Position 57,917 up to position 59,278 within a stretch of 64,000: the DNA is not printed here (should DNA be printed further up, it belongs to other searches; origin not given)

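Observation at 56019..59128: Translationally coupled two-gene operon of unknown function (353 aa, then 683-aa TPR protein): best candidate for an undescribed system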

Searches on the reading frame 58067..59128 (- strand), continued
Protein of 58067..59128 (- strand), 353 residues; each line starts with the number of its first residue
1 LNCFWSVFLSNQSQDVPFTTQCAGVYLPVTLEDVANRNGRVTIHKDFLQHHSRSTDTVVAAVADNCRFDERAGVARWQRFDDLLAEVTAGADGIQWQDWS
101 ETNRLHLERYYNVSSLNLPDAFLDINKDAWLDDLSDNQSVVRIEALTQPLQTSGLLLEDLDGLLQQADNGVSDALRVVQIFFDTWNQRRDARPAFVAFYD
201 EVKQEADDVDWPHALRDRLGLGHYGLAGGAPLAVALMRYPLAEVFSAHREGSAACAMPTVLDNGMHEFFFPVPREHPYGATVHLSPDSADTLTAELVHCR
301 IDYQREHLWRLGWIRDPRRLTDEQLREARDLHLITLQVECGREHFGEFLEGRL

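Call 32: search_solved_structures(query=A4, max_evalue=1, show_alignments=1)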
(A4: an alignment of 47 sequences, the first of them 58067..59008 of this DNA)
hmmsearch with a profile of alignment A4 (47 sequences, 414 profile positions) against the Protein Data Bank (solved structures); distinct sequences matched with E-value up to 1: 6.
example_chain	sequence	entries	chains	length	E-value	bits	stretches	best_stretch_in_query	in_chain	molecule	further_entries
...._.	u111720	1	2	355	0.034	16.4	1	70-179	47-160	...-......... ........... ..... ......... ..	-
6w08_A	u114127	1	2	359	0.034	16.3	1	70-179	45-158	Motility Associated Killing Factor E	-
1pzq_A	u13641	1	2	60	0.07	15.3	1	140-191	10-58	Erythronolide synthase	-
5ao9_A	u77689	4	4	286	0.72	12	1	191-212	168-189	ESTERASE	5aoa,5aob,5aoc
7bfn_A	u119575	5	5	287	0.72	12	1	191-212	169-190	Esterase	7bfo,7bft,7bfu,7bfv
7bfr_A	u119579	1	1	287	0.72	12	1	191-212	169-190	Esterase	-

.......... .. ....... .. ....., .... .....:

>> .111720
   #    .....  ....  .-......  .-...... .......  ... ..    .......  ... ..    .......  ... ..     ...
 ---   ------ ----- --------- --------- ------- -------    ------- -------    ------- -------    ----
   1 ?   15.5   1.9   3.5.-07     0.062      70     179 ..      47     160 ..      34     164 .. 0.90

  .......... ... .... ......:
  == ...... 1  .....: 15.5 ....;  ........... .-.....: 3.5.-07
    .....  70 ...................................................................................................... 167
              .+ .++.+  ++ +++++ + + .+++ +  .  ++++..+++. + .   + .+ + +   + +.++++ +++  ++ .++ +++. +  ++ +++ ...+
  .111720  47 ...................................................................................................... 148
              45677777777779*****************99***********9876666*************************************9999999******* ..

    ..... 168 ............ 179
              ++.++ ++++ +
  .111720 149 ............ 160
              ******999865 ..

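Call 35: find_homologous_proteins(query=A5, max_evalue=0.001)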
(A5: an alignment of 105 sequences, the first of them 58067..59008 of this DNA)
Query A5 (105 sequences) (313 aa, profile of the alignment): 326 proteins with E <= 0.001 among 8000 candidates; the best 120 are listed.
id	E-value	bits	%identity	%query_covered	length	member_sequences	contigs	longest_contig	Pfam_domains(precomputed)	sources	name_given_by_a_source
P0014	1.9e-103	364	71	100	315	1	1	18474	-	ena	-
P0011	2.4e-103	364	71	100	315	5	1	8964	-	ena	-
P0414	4.6e-103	363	60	98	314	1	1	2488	-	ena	-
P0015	4.7e-103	363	70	100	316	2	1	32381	-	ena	-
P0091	2.1e-102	361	64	100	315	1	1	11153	-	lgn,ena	-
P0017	3.9e-102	360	71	100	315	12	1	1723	-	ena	-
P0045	7.6e-102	359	68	100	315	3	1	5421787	-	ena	-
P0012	1.3e-101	358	71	100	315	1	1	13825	-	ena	-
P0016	1.3e-101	358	70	100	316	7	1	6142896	-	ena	-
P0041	1.8e-101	358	69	100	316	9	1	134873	-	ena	-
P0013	1.8e-101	358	70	100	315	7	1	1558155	-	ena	-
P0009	2.3e-101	357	71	100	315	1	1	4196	-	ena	-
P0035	2.5e-101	357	68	100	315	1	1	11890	-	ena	-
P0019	2.6e-101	357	70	100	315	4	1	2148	-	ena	-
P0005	2.7e-101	357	73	100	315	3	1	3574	-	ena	-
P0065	3.4e-101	357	68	100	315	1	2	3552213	-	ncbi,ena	-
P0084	5.6e-99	349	66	100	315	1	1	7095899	-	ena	-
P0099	3.1e-98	347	63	100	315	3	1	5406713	-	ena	-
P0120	5.3e-98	346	59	99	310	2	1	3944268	-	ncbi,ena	-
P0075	1.7e-97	345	66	100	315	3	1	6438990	-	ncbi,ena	-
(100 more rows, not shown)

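Call 38: find_encoding_contigs(protein=P0276, flank=8000, max_places=3)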
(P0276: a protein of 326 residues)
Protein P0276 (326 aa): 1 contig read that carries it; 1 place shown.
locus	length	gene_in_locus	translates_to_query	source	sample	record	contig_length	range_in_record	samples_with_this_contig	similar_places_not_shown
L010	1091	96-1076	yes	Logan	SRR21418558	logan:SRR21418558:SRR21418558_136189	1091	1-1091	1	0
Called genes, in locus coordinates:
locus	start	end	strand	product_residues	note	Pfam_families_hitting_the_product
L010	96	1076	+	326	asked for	-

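Call 39: find_encoding_contigs(protein=P0340, flank=8000, max_places=3)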
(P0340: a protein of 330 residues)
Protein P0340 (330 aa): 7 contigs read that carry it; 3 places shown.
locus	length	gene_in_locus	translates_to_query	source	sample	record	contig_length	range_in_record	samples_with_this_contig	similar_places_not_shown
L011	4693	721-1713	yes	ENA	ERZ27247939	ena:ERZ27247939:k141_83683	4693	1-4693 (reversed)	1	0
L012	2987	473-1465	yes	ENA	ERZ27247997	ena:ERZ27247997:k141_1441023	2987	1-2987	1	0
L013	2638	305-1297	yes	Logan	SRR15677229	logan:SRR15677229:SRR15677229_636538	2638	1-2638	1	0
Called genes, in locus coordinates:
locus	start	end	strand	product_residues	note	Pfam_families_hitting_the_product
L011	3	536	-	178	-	?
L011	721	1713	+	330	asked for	-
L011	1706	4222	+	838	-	-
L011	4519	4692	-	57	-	?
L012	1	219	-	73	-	?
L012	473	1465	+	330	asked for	-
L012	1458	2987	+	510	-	?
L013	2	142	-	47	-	?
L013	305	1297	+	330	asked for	-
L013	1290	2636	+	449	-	?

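Call 41: search_protein_families(library=pfam, proteins=[L011:1706-4222:+, P0407, L007:12951-20948:+], max_evalue=0.01)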
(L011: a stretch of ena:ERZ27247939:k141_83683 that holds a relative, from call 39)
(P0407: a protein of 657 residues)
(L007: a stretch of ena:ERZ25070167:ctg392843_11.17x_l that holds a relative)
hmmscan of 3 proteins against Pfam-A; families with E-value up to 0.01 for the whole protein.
L011:1706-4222:+ (838 aa): 3 families
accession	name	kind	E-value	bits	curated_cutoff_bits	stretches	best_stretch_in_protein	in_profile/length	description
PF14559.12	TPR_19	-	3.2e-05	24.6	25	0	397-445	19-68/68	Tetratricopeptide repeat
PF13374.12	TPR_10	-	0.005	17.3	27.5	0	506-534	4-31/42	Tetratricopeptide repeat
PF13431.12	TPR_17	-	0.0055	17.3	24.4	0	394-418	4-28/34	Tetratricopeptide repeat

P0407 (657 aa): 30 families (the best 25 are shown)
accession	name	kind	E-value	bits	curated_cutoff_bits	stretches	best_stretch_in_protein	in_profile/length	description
PF14559.12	TPR_19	-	1.5e-21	76.9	25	3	492-548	4-60/68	Tetratricopeptide repeat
PF00515.34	TPR_1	-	2.1e-21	75.2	27.8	2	481-511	3-33/34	Tetratricopeptide repeat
PF13428.12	TPR_14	-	5.6e-21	73.4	23.5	2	514-554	2-42/44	Tetratricopeptide repeat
PF13424.12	TPR_12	-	1.9e-20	73.3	30.1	2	514-576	4-75/77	Tetratricopeptide repeat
PF07719.23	TPR_2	-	1.8e-19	68.6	27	2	515-546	3-34/34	Tetratricopeptide repeat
PF13431.12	TPR_17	-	9.8e-19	66.4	24.4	1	501-534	1-34/34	Tetratricopeptide repeat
PF13432.12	TPR_16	-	1.4e-18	67.4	32.7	1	492-547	10-65/65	Tetratricopeptide repeat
PF13181.12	TPR_8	-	2.3e-13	49.6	25.7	1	482-511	4-33/34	Tetratricopeptide repeat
PF13176.12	TPR_7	-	1.4e-11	43.9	27.9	0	515-538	1-24/36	Tetratricopeptide repeat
PF23914.1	TPR_CcmH_CycH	-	3.4e-11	43.7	42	1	506-602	43-143/158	Cytochrome c-type biogenesis protein H TPR domain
PF13374.12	TPR_10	-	1.6e-10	41.1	27.5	0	482-506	5-29/42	Tetratricopeptide repeat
PF24575.1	TPR_Slam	-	8.7e-08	33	35.2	1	510-565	44-100/104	Surface lipoprotein assembly modifier, N-terminal TPR repeats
PF13174.12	TPR_6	-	1.1e-07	32.4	26.3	0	485-511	6-32/33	Tetratricopeptide repeat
PF25058.1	ARM_TT21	-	1e-06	29.2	27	0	558-606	69-120/155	Tetratricopeptide repeat protein 21 ARM repeat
PF13414.12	TPR_11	-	9.8e-06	25.6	26.8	0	488-522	3-37/42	TPR repeat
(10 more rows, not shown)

L007:12951-20948:+ (2666 aa): 3 families
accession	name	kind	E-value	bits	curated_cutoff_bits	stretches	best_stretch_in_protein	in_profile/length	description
PF02120.21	Flg_hook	-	5.8e-05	23.3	29.8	0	2565-2596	10-41/85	Flagellar hook-length control protein FliK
PF20579.4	LapA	-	0.0017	19.1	27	1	1640-1721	10-78/99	LapA domain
PF03160.20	Calx-beta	-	0.0026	18.2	27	1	2082-2201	2-119/119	Calx-beta domain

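Call 44: search_protein_families(library=padloc, alignment_id=A4, max_evalue=0.01)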
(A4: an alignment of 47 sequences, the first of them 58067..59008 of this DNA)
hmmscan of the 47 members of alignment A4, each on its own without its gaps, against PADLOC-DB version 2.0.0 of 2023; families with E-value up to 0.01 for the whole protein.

A. member 1, window:58067-59008:- (313 aa): 0 families

B. families by the number of members that match (of 47 scanned): 5 families
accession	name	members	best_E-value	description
PDLC01169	TPR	1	3.9e-07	TPR repeats containing protein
PDLC01101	PrimPol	1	2e-06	adaptation polymerase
PDLC01171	TPR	1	6.4e-05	TPR repeats containing protein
PDLC04781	PDC-M71B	1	0.00011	-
PDLC00619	ZorC1|ZorC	1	0.0012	EH signature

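Call 45: predict_structure(alignment_id=A5)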
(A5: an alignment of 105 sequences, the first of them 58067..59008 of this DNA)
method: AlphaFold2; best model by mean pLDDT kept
length: 313 residues; sequences in the alignment: 105
mean_pLDDT: 96.2   pTM: 0.92
mean pLDDT of the five models: 96.2, 96.1, 96.2, 96.0, 95.8
residues with pLDDT >= 90: 298; 70-90: 11; 50-70: 3; < 50: 1
segments of 3 or more residues with pLDDT < 50: none
pLDDT, mean of each block of 10 residues (from residue 1): 86 96 98 95 97 96 98 97 97 97 97 97 98 98 97 98 98 98 84 98 97 97 95 97 96 98 98 93 96 98 97 80
secondary structure, 60 per line:
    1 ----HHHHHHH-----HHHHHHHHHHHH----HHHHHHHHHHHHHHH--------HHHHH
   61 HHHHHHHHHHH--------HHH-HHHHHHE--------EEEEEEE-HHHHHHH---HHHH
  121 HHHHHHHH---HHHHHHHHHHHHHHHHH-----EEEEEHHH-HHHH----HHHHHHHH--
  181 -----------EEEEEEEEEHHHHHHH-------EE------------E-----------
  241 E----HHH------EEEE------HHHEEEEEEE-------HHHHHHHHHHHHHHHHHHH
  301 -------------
elements in order: H5-11 H17-28 H33-47 H56-71 H84-89 E99-105 H107-113 H117-128 H132-148 E154-158 H163-166 H171-178 E192-200 H201-207 E255-258 E268-274 H282-300

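Call 48: fold_search(model_id=the predicted structure, library=pdb)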
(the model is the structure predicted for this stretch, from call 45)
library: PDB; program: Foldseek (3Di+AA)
matches with E <= 10: 22; with E <= 0.001: 0
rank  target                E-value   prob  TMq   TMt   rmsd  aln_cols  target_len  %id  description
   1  4yri                  3.9e+00  0.02  0.15  0.12  16.4       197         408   11  Crystal structure of T. cruzi Histidyl-tRNA synthetase in complex with 1-(3-bromophenyl)methanamine (Chem 166) (released 2015-08-12)
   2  7nbz_B                3.9e+00  0.01  0.08  0.07  15.8       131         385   10  Crystal structure of ligand free open conformation of sulfoquinovosyl binding protein (SQBP) from Agrobacterium tumefa (released 2022-01-19)
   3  2cag                  3.9e+00  0.01  0.09  0.06  20.6       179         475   12  CATALASE COMPOUND II (released 1996-12-07)
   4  1pq0                  4.1e+00  0.04  0.11  0.20   7.4        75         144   21  Crystal structure of mouse Bcl-xl (released 2003-09-23)
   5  1mw7                  4.4e+00  0.02  0.10  0.11  15.8       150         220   11  X-RAY STRUCTURE OF Y162_HELPY NORTHEAST STRUCTURAL GENOMICS CONSORTIUM TARGET PR6 (released 2003-01-28)
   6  4rv2_B                4.9e+00  0.01  0.08  0.14  16.5       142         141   10  Crystal Structure of (3R)-hydroxyacyl-ACP dehydratase HadAB hetero-dimer from Mycobacterium smegmatis (released 2015-02-11)
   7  8s5b                  5.2e+00  0.01  0.07  0.06  15.8       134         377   13  Crystal structure of the sulfoquinovosyl binding protein (SmoF) from A. tumefaciens sulfo-SMO pathway in complex with SQ (released 2024-04-17)
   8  6ay6                  5.4e+00  0.08  0.13  0.09   8.3        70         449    7  Naegleria fowleri CYP51-voriconazole complex (released 2017-11-22)
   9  8fsl_C                5.4e+00  0.00  0.06  0.12  15.4       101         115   12  Human Mesothelin bound to a neutralizing VH domain antibody (released 2024-05-29)
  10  6snr                  5.8e+00  0.01  0.11  0.09  19.8       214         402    9  Crystal structure of FemX (released 2020-09-09)
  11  7wvh_D                5.8e+00  0.01  0.09  0.07  16.9       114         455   14  Structure of NAD+ glycohydrolase/Streptolysin O complex from Group A streptococcus (released 2023-02-15)
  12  8ixn_A                6.4e+00  0.00  0.10  0.04  32.4       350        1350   11  Curved structure of mPIEZO1-S2472E (released 2025-01-01)
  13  5fv2_A                6.4e+00  0.00  0.06  0.12  16.2       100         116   11  Crystal structure of hVEGF in complex with VH domain antibody (released 2016-02-17)
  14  2w01_C                6.8e+00  0.03  0.13  0.19  13.5       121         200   13  Crystal structure of the guanylyl cyclase Cya2 (released 2008-09-30)
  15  7rkt                  7.2e+00  0.07  0.13  0.09   8.0        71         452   10  Naegleria fowleri CYP51 (NfCYP51) complex with (S)-1-(2,4-dichlorophenyl)-2-(1H-imidazol-1-yl)ethyl 3-(trifluoromethyl)b (released 2022-07-27)
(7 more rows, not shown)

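Call 49: fold_search(model_id=the predicted structure, library=viral)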
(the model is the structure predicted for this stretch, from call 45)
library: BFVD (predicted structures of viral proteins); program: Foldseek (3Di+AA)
matches with E <= 10: 24; with E <= 0.001: 0
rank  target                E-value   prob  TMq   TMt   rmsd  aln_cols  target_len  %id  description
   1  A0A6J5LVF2            1.1e+00  0.12  0.21  0.22  14.8       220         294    9  Uncharacterized protein [uncultured Caudovirales phage]
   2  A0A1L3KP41            2.0e+00  0.04  0.13  0.06  20.7       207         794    8  Minor structural protein [Hubei reo-like virus 10]
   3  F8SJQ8                4.0e+00  0.02  0.09  0.11  15.8       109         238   12  Uncharacterized protein 026 [Pseudomonas phage PhiPA3]
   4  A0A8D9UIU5            4.0e+00  0.01  0.11  0.15  20.3       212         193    8  Protein 4 [Melampyrum roseum virus 1]
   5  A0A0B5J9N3            4.3e+00  0.01  0.09  0.10  15.9       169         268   11  Uncharacterized protein [Pandoravirus inopinatum]
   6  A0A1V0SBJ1            4.8e+00  0.02  0.10  0.05  16.1       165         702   10  Uncharacterized protein [Catovirus CTV1]
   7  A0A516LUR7            5.6e+00  0.23  0.08  0.10   1.2        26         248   15  (no name in the UniProt tables at hand)
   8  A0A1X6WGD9            6.3e+00  0.01  0.10  0.08  16.8       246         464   10  (no name in the UniProt tables at hand)
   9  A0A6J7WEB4            6.3e+00  0.01  0.09  0.05  18.5       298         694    9  Portal protein [uncultured Caudovirales phage]
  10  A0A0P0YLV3            6.7e+00  0.01  0.11  0.09  17.2       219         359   10  (no name in the UniProt tables at hand)
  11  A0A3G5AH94            7.1e+00  0.04  0.10  0.23   8.5        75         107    8  Uncharacterized protein [Sylvanvirus sp.]
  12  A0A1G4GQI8            7.1e+00  0.01  0.13  0.13  21.6       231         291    9  Phage protein [Klebsiella phage PMBT1]
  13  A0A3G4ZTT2            7.1e+00  0.01  0.10  0.12  13.7       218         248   12  Uncharacterized protein [Edafosvirus sp.]
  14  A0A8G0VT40            7.5e+00  0.02  0.08  0.11  17.3       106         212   13  RNA-dependent RNA polymerase (Fragment) [Dabieshan tick virus]
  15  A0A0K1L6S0            7.5e+00  0.02  0.11  0.12  13.0       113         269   11  ORF_033L [Scale drop disease virus]
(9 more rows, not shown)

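Call 53: find_related_loci(query=A2, collection=metagenome_contigs, flank=10000)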
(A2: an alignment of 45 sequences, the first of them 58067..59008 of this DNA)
Query A2 (313 aa) in metagenome_contigs; peptide patterns used: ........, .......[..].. (x = any residue, [..] = any of these).
49 stretches matched a pattern; 25 encode a relative of the query (tblastn E <= 1e-3); 25 distinct loci.
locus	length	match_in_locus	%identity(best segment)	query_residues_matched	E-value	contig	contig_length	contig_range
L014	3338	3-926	68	7-312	6e-137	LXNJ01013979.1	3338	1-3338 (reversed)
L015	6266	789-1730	65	1-312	3e-127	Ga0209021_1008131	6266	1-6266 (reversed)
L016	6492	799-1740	65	1-312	4e-127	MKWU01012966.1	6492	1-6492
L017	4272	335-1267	58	7-312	1e-115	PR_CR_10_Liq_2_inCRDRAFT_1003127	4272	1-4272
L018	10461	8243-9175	58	7-312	2e-114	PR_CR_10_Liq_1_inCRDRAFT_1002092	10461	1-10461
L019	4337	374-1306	58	7-312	2e-115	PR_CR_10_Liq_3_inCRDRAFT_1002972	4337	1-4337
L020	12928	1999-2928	58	7-312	8e-114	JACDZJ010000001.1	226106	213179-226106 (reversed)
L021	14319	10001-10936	57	5-313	1e-112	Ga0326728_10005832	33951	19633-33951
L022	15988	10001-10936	58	7-312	9e-112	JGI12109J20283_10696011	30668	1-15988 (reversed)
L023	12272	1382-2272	59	20-312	9e-112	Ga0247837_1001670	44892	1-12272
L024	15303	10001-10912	56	7-312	2e-109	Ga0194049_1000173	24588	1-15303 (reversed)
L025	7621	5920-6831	56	7-312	3e-109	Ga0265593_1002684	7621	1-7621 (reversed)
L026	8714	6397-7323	51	7-312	2e-100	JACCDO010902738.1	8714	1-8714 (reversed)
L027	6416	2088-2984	51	7-312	3e-98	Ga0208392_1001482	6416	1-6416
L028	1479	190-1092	50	5-312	2e-100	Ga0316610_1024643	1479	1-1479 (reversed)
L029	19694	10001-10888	49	7-312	1e-93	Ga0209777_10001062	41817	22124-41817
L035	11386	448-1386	48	7-312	7e-91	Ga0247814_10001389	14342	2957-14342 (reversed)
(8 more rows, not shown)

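Call 54: find_related_loci(query=A2, collection=viral_contigs, flank=10000)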
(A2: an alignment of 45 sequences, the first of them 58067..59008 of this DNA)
Query A2 (313 aa) in viral_contigs; peptide patterns used: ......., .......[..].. (x = any residue, [..] = any of these).
8 stretches matched a pattern; 1 encode a relative of the query (tblastn E <= 1e-3); 1 distinct loci.
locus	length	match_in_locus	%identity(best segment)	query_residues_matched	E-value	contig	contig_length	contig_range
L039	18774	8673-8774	53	3-35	2e-4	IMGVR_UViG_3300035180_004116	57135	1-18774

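Call 62: search_protein_families(library=pfam, alignment_id=A8, max_evalue=0.00001)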
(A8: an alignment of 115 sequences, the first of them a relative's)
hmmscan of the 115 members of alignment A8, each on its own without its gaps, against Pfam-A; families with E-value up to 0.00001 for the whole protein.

A. member 1, L001:3457-3891:- (144 aa): 0 families

B. families by the number of members that match (of 115 scanned): 169 families (the first 25 are shown)
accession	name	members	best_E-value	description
PF00248.27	Aldo_ket_red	3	1.8e-45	Aldo/keto reductase family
PF03466.25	LysR_substrate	3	2.3e-40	LysR substrate binding domain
PF05685.18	Uma2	3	1.2e-23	Putative restriction endonuclease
PF00126.33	HTH_1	3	1.9e-18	Bacterial regulatory helix-turn-helix protein, lysR family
PF00005.33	ABC_tran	2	1.2e-64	ABC transporter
PF00155.27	Aminotran_1_2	2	3.5e-58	Aminotransferase class I and II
PF02518.31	HATPase_c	2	1.7e-25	Histidine kinase-, DNA gyrase B-, and HSP90-like ATPase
PF01370.27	Epimerase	2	1.6e-16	NAD dependent epimerase/dehydratase family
PF20275.3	CTD10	2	1.8e-16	C-terminal domain 10 of the ABC-three component (ABC-3C) systems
PF07728.20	AAA_5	2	8.8e-14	AAA domain (dynein-related subfamily)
PF03063.25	Prismane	1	2.2e-171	Prismane/CO dehydrogenase family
PF04227.17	Indigoidine_A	1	2.5e-121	Indigoidine synthase A like protein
PF03796.21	DnaB_C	1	2.3e-108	DnaB-like helicase C terminal domain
PF00202.27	Aminotran_3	1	7.3e-101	Aminotransferase class-III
PF02649.19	GCHY-1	1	2.5e-92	Type I GTP cyclohydrolase folE2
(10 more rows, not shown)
